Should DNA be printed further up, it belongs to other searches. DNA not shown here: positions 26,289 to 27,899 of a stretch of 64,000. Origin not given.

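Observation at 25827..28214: Eukaryotic-like protein-kinase-fold protein in an operon with a TerB-like protein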

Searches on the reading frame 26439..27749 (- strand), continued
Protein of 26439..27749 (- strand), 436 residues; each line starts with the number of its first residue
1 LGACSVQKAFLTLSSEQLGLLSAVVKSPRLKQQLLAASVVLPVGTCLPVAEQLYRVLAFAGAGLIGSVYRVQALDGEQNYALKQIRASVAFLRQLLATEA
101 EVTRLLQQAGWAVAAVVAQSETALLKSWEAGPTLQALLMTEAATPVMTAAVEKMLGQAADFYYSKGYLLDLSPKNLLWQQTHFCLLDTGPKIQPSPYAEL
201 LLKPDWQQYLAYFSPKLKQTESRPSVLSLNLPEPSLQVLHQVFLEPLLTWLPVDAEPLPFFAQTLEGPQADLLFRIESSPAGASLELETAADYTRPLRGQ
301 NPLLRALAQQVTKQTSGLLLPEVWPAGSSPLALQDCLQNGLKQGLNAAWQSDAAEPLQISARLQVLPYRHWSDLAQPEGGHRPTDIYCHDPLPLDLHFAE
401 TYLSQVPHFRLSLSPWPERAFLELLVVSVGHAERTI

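Call 78: search_protein_families(library=pfam, proteins=[L030:4819-5928:+, L031:4886-5935:+, L021:3825-4979:+, L020:1786-2679:+], max_evalue=0.001)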
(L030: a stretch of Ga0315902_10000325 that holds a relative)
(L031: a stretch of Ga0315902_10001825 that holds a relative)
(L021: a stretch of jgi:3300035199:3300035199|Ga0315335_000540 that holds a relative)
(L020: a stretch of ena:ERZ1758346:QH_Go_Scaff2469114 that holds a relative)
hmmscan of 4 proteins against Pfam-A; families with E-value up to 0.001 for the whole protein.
L030:4819-5928:+ (369 aa): 3 families
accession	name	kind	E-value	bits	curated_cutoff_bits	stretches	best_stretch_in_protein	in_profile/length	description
PF07885.22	Ion_trans_2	-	2.3e-12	47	22.5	1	59-112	24-77/79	Ion channel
PF02254.24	TrkA_N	-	3.7e-10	40.6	23.8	1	133-246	2-111/116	TrkA-N domain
PF00520.37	Ion_trans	-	2.7e-06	27.2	25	1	9-116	134-237/241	Ion transport protein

L031:4886-5935:+ (349 aa): 3 families
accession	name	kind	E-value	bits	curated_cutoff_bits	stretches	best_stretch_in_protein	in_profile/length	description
PF07885.22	Ion_trans_2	-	1.6e-15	57.2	22.5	1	14-88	5-73/79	Ion channel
PF00520.37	Ion_trans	-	8.8e-11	41.9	25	1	8-98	133-239/241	Ion transport protein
PF02254.24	TrkA_N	-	1.6e-09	38.5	23.8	1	112-226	1-111/116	TrkA-N domain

L021:3825-4979:+ (384 aa): 1 family
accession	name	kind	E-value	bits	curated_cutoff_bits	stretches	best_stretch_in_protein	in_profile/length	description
PF01066.26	CDP-OH_P_transf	-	6.9e-05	23.7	22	1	195-305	2-112/152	CDP-alcohol phosphatidyltransferase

L020:1786-2679:+ (298 aa): 5 families
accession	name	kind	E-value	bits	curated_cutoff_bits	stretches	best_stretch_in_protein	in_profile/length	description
PF05448.18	AXE1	-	2.1e-14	53.5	21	1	102-278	55-225/321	Acetyl xylan esterase (AXE1)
PF12715.13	Abhydrolase_7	-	2.3e-07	30.8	21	1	28-242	11-237/388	Abhydrolase family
PF00326.27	Peptidase_S9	-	7e-06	26.1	22.6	1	205-260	39-95/213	Prolyl oligopeptidase family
PF01738.24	DLH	-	7.6e-05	22.8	21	1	118-260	3-127/217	Dienelactone hydrolase family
PF22244.2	GCE_fung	-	0.0001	22.6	27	1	212-259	85-134/231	Glucuronyl esterase, fungi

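Call 80: find_encoding_contigs(protein=P0001, flank=4000, max_places=2)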
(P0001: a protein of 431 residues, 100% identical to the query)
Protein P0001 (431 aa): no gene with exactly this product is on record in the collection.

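Call 82: search_protein_families(library=pfam, alignment_id=A5, max_evalue=0.01)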
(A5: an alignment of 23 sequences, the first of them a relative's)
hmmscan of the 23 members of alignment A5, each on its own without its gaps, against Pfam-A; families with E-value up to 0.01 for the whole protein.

A. member 1, P0002 (640 aa): 1 family
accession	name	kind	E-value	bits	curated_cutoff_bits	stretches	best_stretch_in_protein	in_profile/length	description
PF00069.31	Pkinase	-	0.00083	19.3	31.7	1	51-182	3-141/263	Protein kinase domain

B. families by the number of members that match (of 23 scanned): 4 families
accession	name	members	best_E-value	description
PF00069.31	Pkinase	6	2.7e-07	Protein kinase domain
PF00561.26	Abhydrolase_1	5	0.00042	alpha/beta hydrolase fold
PF05209.18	MinC_N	1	0.0072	Septum formation inhibitor MinC, N-terminal domain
PF01163.29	RIO1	1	0.0078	RIO domain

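Call 85: fold_search(model_id=the predicted structure, library=viral)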
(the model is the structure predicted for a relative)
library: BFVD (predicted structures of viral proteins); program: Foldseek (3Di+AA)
matches with E <= 10: 664; with E <= 0.001: 138
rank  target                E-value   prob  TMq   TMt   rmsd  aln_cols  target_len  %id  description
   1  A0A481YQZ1            7.7e-07  1.00  0.20  0.42   9.1       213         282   13  Putative serine/threonine protein kinase [Marseillevirus LCMAC101]
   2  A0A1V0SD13            8.6e-07  1.00  0.27  0.56   7.4       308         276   11  Alpha/beta hydrolase family protein [Indivirus ILV1]
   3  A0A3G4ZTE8            2.7e-06  1.00  0.20  0.17   4.4       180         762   18  ABC1 atypical kinase-like domain-containing protein [Edafosvirus sp.]
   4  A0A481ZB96            3.5e-06  1.00  0.20  0.22   4.1       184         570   15  Putative serine/threonine protein kinase [Pithovirus LCPAC304]
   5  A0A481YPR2            4.0e-06  1.00  0.26  0.49   8.0       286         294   12  Fermentation-respiration switch protein [Pithovirus LCDPAC02]
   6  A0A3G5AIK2            4.7e-06  1.00  0.23  0.43   7.0       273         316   17  Alpha/beta hydrolase [Sylvanvirus sp.]
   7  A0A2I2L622            5.3e-06  1.00  0.20  0.44   6.4       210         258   13  Serine/Threonine protein kinase [Orpheovirus IHUMI-LCC2]
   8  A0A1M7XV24            6.6e-06  1.00  0.22  0.46  10.4       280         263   15  Alpha/beta hydrolase [Cedratvirus A11]
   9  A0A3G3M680            8.3e-06  1.00  0.22  0.47  10.4       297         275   14  Esterase [Arthrobacter phage Seahorse]
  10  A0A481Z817            9.2e-06  1.00  0.19  0.31   3.9       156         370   17  Putative serine/threonine protein kinase [Pithovirus LCPAC202]
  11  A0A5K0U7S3            1.1e-05  1.00  0.25  0.45   7.3       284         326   12  Alpha/beta hydrolase family protein [Yasminevirus sp. GU-2018]
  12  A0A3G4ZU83            1.2e-05  1.00  0.19  0.36   6.1       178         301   16  Serine/threonine protein kinase [Barrevirus sp.]
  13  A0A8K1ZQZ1            1.2e-05  1.00  0.24  0.49   7.7       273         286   11  (no name in the UniProt tables at hand)
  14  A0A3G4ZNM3            1.5e-05  1.00  0.25  0.44   6.1       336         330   11  Alpha/beta hydrolase family protein [Terrestrivirus sp.]
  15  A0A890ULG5            1.7e-05  1.00  0.19  0.14   5.2       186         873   10  (no name in the UniProt tables at hand)
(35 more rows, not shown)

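Call 91: search_protein_families(library=padloc, proteins=[L002:6877-7389:-, L002:9978-11138:-, L003:6840-7253:+, L003:10017-10358:+, L004:5479-7419:+, L004:10062-10784:+], max_evalue=0.001)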
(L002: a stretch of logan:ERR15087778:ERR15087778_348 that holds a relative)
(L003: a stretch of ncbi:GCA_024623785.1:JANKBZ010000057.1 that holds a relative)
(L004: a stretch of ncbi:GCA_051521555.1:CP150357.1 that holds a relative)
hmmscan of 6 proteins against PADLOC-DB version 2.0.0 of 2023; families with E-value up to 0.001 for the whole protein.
L002:6877-7389:- (170 aa): 0 families

L002:9978-11138:- (386 aa): 0 families

L003:6840-7253:+ (137 aa): 0 families

L003:10017-10358:+ (113 aa): 0 families

L004:5479-7419:+ (646 aa): 0 families

L004:10062-10784:+ (240 aa): 0 families

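Call 98: list_cluster_members(proteins=[P0002, P0001, P0156])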
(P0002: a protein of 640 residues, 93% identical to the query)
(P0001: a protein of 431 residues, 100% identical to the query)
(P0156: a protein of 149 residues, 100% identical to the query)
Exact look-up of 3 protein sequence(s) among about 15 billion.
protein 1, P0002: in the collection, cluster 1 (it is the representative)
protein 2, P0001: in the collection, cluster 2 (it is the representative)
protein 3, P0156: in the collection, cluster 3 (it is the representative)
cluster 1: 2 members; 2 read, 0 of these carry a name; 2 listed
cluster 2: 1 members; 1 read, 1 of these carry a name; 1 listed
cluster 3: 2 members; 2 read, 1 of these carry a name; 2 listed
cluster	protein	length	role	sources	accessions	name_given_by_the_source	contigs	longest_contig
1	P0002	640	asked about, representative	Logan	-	-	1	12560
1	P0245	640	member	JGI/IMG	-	-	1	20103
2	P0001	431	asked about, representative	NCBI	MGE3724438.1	MAG: hypothetical protein AB7I41_02735 [Candidatus Sericytochromatia bacterium]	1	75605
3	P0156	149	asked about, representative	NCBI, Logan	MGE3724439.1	MAG: TerB family tellurite resistance protein [Candidatus Sericytochromatia bacterium]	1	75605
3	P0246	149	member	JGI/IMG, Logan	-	-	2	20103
